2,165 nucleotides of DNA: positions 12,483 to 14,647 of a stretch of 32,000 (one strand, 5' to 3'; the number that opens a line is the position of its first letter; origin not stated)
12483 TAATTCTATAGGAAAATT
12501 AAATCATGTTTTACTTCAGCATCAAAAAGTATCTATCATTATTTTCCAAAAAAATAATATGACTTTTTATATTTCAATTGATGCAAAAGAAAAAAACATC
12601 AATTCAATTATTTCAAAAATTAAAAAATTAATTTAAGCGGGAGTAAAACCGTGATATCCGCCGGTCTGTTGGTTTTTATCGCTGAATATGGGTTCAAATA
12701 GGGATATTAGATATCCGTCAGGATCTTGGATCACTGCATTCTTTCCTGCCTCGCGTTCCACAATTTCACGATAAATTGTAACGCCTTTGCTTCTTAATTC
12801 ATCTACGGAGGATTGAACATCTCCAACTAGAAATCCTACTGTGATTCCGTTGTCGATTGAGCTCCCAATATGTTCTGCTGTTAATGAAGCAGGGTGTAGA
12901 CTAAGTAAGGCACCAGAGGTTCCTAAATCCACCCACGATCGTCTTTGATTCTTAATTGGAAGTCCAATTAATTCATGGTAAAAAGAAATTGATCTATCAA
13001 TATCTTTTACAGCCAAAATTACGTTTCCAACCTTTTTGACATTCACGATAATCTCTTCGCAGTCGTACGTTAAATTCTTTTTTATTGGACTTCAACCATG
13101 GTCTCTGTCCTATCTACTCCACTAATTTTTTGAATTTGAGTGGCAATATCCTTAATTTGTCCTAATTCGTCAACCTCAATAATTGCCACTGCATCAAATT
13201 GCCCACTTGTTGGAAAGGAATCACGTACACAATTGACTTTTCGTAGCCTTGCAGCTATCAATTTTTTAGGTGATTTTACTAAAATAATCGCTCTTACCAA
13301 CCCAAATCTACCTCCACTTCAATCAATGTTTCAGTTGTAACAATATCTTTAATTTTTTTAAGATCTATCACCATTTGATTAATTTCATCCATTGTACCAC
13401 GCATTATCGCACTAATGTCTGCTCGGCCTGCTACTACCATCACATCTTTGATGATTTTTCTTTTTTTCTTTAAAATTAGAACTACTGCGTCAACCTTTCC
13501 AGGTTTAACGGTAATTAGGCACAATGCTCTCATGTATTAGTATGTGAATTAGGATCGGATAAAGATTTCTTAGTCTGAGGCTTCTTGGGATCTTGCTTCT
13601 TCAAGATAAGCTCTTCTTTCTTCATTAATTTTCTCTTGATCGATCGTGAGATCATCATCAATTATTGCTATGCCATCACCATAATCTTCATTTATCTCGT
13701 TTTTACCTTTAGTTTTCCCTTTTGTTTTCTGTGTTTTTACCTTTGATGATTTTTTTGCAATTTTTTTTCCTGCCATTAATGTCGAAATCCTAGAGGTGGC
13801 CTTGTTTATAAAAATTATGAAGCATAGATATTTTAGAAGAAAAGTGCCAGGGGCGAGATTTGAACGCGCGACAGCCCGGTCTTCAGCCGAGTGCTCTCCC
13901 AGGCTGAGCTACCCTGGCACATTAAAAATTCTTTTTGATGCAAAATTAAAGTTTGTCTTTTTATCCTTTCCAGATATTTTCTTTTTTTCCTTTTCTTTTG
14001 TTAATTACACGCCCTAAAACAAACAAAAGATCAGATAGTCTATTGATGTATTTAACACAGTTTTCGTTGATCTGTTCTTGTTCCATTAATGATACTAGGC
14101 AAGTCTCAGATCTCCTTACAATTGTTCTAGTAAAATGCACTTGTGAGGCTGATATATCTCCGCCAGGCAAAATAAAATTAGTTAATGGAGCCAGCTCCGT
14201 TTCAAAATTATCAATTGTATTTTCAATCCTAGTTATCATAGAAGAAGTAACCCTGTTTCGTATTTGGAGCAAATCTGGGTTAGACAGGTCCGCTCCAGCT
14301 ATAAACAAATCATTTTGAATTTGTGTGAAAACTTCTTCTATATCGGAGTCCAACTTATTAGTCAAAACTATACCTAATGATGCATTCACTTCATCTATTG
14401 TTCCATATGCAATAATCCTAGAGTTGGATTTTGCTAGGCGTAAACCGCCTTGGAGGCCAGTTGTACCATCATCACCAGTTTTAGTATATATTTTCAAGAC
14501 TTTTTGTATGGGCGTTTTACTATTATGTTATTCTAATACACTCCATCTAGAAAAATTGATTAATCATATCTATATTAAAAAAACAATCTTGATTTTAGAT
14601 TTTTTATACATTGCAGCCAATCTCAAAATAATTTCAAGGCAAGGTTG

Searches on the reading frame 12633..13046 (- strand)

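Call 85: search_protein_families(library=pfam, max_evalue=0.001, proteins=[window:12633-13046:-])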
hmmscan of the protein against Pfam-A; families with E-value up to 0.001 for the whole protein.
window:12633-13046:- (137 aa): 4 families
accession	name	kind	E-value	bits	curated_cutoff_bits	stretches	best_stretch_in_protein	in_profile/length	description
PF00903.31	Glyoxalase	-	2.1e-12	47.9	20.6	1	7-115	3-120/121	Glyoxalase/Bleomycin resistance protein/Dioxygenase superfamily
PF12681.13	Glyoxalase_2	-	1.3e-08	35.2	30.1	1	8-119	3-116/118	Glyoxalase-like domain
PF18029.7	Glyoxalase_6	-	6.4e-05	24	23.6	1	9-116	2-105/106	Glyoxalase-like domain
PF22677.2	Ble-like_N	-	0.00033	20.8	24.5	1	8-43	4-40/41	Bleomycin resistance protein-like N-terminal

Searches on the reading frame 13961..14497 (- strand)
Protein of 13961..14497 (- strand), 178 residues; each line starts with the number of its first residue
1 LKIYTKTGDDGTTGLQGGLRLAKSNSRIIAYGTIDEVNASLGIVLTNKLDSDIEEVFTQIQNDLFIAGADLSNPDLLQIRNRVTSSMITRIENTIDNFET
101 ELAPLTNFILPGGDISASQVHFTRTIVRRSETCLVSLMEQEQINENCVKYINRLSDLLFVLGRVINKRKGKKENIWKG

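Call 85: search_protein_families(library=pfam, max_evalue=0.001, proteins=[window:13961-14497:-])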
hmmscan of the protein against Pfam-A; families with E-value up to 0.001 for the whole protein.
window:13961-14497:- (178 aa): 1 family
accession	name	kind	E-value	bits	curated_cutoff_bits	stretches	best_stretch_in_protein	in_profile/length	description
PF01923.23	Cob_adeno_trans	-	4.4e-53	180.3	24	1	3-165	1-171/171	Cobalamin adenosyltransferase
